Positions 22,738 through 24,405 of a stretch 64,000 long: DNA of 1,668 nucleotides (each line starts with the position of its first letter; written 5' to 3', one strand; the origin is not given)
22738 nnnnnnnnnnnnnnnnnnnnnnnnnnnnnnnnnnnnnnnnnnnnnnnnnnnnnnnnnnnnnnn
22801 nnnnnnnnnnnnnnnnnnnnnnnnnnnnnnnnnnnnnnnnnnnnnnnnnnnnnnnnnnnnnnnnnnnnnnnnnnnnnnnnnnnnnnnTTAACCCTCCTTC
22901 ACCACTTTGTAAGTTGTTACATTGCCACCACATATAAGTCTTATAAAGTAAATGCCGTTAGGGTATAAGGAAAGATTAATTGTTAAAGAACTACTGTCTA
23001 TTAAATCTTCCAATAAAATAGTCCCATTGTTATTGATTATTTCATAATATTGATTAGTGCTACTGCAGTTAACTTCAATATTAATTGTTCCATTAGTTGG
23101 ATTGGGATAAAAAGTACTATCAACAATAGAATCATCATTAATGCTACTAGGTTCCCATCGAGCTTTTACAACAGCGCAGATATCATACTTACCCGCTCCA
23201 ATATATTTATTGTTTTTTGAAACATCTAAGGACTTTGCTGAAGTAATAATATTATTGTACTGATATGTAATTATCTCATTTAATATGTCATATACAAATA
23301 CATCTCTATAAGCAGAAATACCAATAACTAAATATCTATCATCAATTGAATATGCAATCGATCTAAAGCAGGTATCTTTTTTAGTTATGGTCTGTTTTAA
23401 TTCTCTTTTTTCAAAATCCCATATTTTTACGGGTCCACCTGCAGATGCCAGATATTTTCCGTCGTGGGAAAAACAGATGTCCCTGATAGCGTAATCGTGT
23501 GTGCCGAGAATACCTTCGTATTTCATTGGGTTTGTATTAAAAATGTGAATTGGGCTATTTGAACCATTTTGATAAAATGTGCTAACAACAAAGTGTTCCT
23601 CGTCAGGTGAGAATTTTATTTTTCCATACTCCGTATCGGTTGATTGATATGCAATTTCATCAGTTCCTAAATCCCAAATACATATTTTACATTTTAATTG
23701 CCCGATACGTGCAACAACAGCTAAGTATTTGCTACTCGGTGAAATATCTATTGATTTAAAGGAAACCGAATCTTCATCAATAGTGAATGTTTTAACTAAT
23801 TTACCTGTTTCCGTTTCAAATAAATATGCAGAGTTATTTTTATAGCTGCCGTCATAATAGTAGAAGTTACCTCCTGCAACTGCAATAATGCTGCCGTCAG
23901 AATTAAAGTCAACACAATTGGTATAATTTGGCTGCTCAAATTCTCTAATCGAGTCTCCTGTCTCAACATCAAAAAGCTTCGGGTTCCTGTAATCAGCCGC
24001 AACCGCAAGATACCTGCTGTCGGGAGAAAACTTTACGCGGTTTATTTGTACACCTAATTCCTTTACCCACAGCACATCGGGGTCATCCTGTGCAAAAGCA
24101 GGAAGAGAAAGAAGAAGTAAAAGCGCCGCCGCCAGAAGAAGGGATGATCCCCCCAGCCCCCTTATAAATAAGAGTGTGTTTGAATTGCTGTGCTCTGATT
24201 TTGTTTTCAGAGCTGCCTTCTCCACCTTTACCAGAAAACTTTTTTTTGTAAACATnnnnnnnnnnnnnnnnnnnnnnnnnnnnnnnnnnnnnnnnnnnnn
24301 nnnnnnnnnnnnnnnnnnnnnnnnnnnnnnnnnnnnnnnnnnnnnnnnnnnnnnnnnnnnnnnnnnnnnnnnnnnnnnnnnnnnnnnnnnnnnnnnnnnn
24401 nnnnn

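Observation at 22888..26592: Mosaic paralogous T9SS beta-propeller genes with identical 5' ends, flanking a VapBC toxin-antitoxin module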

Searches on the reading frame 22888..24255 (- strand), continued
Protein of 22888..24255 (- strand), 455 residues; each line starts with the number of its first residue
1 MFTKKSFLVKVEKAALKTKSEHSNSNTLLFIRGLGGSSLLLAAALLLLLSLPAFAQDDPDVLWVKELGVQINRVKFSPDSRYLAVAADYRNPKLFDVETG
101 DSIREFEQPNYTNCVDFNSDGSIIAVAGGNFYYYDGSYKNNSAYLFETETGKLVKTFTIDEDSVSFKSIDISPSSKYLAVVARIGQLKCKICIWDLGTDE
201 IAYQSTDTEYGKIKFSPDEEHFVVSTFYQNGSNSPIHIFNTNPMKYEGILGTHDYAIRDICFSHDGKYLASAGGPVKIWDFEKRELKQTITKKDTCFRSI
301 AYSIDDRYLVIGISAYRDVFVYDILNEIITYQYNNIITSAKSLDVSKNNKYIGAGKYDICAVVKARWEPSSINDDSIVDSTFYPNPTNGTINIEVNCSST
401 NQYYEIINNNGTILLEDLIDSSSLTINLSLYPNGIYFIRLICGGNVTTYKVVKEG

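Call 32: find_related_loci(query=A1, collection=metagenome_contigs, flank=6000)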
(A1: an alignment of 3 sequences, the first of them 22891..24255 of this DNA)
Query A1 (455 aa) in metagenome_contigs; peptide patterns used: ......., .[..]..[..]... (x = any residue, [..] = any of these).
457 stretches matched a pattern; 25 encode a relative of the query (tblastn E <= 1e-3); 25 distinct loci.
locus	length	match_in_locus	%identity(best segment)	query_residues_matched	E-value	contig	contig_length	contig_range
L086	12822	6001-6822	26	71-360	5e-19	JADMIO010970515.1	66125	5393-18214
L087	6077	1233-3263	23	74-358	9e-15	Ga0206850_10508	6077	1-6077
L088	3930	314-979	26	81-290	2e-14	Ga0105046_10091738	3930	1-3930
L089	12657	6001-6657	26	74-291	1e-11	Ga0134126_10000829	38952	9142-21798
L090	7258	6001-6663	27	71-290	2e-11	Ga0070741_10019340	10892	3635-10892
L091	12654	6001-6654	26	74-312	3e-11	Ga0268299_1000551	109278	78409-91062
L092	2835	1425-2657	26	74-358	8e-11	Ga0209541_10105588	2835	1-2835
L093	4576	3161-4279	27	74-358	1e-10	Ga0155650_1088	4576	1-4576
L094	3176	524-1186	25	71-290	6e-10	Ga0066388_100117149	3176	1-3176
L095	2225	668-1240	26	71-290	2e-9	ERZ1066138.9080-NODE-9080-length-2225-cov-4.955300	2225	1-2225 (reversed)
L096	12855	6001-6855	23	71-355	3e-9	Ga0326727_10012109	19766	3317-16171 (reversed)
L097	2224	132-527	30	162-290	8e-9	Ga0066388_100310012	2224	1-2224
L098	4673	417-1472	26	71-310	2e-8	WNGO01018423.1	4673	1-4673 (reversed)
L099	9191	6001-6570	27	71-290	7e-8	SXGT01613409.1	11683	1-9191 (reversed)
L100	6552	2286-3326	22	61-374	6e-7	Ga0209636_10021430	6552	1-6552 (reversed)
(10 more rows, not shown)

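Call 62: predict_structure(alignment_id=A4)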
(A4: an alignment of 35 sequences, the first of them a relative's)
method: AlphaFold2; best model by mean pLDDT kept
length: 455 residues; sequences in the alignment: 35
mean_pLDDT: 84.9   pTM: 0.72
mean pLDDT of the five models: 84.9, 83.6, 83.0, 79.0, 77.5
residues with pLDDT >= 90: 247; 70-90: 130; 50-70: 57; < 50: 21
segments of 3 or more residues with pLDDT < 50: 1-3, 53-55, 371-382
pLDDT, mean of each block of 10 residues (from residue 1): 59 65 52 63 81 62 93 97 95 97 93 96 93 73 96 95 87 98 91 97 91 98 89 91 97 95 98 96 98 88 98 86 93 80 96 94 85 42 61 78 79 72 82 84 79 71
secondary structure, 60 per line:
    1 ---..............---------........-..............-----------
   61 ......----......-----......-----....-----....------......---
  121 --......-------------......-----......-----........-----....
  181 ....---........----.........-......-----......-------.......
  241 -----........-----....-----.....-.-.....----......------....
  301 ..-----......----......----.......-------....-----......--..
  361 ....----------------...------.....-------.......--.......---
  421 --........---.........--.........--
elements in order: H4-17 H27-34 H36-49 E61-66 E71-76 E82-87 E93-96 E102-105 E112-117 E123-128 E142-147 E153-158 E164-171 E177-184 E188-195 E200-208 E210-215 E221-226 E234-240 E246-253 E259-262 E268-272 E276-280 E285-290 E297-302 E308-313 E318-323 E328-334 E342-345 E351-356 E359-364 E381-383 E390-394 E402-408 E411-417 E423-427 E434-442 E445-453
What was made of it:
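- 22888..24255 (-): Gene A: 455-aa secreted protein with a 56-aa leader/signal peptide (AFA|Q), a seven-bladed WD40 propeller (residues ~61-364), a linker and a T9SS type A C-terminal domain (383-454). AlphaFold2 model pLDDT 84.9 with 28 strands, i.e. 7 blades (call 62).
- On T9SS type A cargo protein: The model shows a beta-sandwich at residues 383-453 (call 62).
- On WD40 seven-bladed beta-propeller: AlphaFold2 gives 28 strands with pLDDT above 90 across residues 61-364 (call 62).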

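Call 65: fold_search(model_id=the predicted structure, library=pdb)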
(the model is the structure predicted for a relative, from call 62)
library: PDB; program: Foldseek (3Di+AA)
matches with E <= 10: 1994; with E <= 0.001: 1926
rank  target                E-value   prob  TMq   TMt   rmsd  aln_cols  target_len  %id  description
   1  9ijj_Q                2.1e-17  1.00  0.58  0.58  15.9       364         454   18  In situ structure of the central apparatus in mouse sperm axoneme. (released 2025-06-04)
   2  5yzv_B                2.8e-17  1.00  0.58  0.89   2.7       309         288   18  Biophysical and structural characterization of the thermostable WD40 domain of a prokaryotic protein, Thermomonospora  (released 2018-10-03)
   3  7big_A                4.1e-17  1.00  0.57  0.89   2.5       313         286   19  Crystal structure of v13WRAP-T, a 7-bladed designer protein (released 2021-09-22)
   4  9ijj_R                4.5e-17  1.00  0.58  0.58  22.3       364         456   18  In situ structure of the central apparatus in mouse sperm axoneme. (released 2025-06-04)
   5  7bie_A                6.3e-17  1.00  0.55  0.86   2.7       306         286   20  Crystal structure of nvWrap-T, a 7-bladed symmetric propeller (released 2021-09-22)
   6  3ow8_C                1.8e-16  1.00  0.58  0.86   3.0       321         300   21  Crystal Structure of the WD repeat-containing protein 61 (released 2010-09-29)
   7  7jv5_B                2.4e-16  1.00  0.54  0.72  17.6       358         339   14  Cryo-EM structure of SKF-81297-bound dopamine receptor 1 in complex with Gs protein (released 2021-02-24)
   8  1gxr_B                2.8e-16  1.00  0.54  0.74   6.2       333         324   15  WD40 Region of Human Groucho/TLE1 (released 2002-06-13)
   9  3ow8_B                3.5e-16  1.00  0.57  0.88   2.8       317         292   20  Crystal Structure of the WD repeat-containing protein 61 (released 2010-09-29)
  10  2g9a_A                4.1e-16  1.00  0.58  0.83   3.6       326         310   17  Structural basis for the specific recognition of methylated histone H3 lysine 4 by the WD-40 protein WDR5 (released 2006-09-06)
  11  9nct_A                5.4e-16  1.00  0.56  0.84   3.4       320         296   16  Crystal Structure of WDR5 in complex with Triazole-Based Inhibitors (released 2025-08-13)
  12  6e22_B                5.4e-16  1.00  0.56  0.83   3.5       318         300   17  Displacement of WDR5 from chromatin by a pharmacological WIN site inhibitor with picomolar affinity (released 2019-03-13)
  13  8q1n_B                5.7e-16  1.00  0.58  0.81   3.5       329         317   16  Cyclic peptide binder of the WBM-site of WDR5 (released 2023-09-06)
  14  5yzv_C                6.0e-16  1.00  0.57  0.88   2.7       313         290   18  Biophysical and structural characterization of the thermostable WD40 domain of a prokaryotic protein, Thermomonospora  (released 2018-10-03)
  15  3n0d                  6.0e-16  1.00  0.56  0.79   3.7       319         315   16  Crystal structure of WDR5 mutant (W330F) (released 2010-10-20)
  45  3ow8_A                1.5e-15  1.00  0.58  0.87   2.9       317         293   20  Crystal Structure of the WD repeat-containing protein 61 (released 2010-09-29)
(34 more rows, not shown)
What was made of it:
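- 22888..24255 (-): Foldseek TM 0.89 to 7-bladed WD40 propellers (call 65).
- On WD40 seven-bladed beta-propeller: Foldseek TM 0.86-0.89 to 5yzv, 7big and 3ow8 (call 65).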

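Call 69: find_encoding_contigs(protein=P0001, flank=6000, max_places=5)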
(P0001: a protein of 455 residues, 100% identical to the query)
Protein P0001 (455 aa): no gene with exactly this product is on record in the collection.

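Call 70: list_cluster_members(proteins=[P0001, P0002, P0121, P0147, P0003])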
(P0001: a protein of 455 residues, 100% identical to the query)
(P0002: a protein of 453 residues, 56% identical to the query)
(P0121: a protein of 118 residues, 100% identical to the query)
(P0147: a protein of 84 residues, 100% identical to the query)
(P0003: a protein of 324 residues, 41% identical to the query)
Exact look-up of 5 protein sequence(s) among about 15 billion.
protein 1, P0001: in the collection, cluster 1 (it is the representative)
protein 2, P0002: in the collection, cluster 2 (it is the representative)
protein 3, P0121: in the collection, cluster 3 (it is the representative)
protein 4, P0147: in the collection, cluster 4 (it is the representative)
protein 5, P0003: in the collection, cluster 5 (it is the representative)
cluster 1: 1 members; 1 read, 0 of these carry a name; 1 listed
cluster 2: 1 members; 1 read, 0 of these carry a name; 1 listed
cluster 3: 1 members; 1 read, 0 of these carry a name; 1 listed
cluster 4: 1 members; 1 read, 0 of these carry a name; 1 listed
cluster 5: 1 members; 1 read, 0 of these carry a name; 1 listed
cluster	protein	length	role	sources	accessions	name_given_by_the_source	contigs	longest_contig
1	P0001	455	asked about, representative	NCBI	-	-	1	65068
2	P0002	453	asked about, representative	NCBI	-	-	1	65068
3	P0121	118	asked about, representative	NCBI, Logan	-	-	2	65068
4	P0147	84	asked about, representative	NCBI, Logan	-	-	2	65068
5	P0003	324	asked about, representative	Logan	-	-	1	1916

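Call 79: find_encoding_contigs(protein=P0040, flank=6000, max_places=3)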
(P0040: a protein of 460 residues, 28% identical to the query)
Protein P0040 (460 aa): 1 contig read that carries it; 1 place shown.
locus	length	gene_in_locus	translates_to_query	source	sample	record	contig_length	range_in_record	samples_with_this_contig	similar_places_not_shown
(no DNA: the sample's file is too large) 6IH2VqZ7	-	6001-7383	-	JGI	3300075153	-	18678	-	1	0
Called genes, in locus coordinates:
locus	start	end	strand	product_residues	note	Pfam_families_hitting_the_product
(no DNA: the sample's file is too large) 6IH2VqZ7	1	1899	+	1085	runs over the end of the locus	PF13424:TPR_12, PF13424:TPR_12, PF14938:SNAP, PF13424:TPR_12 (weak), PF13426:PAS_9, PF00512:HisKA, PF02518:HATPase_c, PF00072:Response_reg, +8 more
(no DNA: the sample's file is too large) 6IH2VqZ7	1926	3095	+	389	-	PF00072:Response_reg, PF07228:SpoIIE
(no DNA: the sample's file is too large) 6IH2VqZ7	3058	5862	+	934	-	PF00515:TPR_1 (faint), PF13181:TPR_8 (faint), PF13374:TPR_10 (faint), PF07719:TPR_2 (faint), PF13424:TPR_12, PF00512:HisKA, PF02518:HATPase_c, PF00072:Response_reg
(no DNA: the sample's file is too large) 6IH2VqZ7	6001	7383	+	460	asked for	PF18962:Por_Secre_tail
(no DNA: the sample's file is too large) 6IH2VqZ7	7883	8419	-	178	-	PF01558:POR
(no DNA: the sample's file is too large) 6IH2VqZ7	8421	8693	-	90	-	?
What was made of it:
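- A more distant WD40 sorting-domain homologue (P0040) is single-copy with no such module (call 79).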

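Call 80: find_encoding_contigs(protein=P0005, flank=6000, max_places=3)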
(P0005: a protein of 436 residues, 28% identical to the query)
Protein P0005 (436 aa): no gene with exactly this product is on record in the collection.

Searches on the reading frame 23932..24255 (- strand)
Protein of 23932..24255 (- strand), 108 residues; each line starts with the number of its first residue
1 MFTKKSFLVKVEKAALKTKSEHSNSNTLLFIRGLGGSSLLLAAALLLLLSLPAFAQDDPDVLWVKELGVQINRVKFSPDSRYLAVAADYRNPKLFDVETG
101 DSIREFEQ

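Call 42: find_homologous_proteins(query=window:23932-24255:-, max_evalue=0.001)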
Query seq(108 aa): 67 candidates shared short words with the query, none scored E <= 0.001.
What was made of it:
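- Tried and rejected: A leader-only protein search returned nothing, not even A and B themselves, so it is uninformative (call 42).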
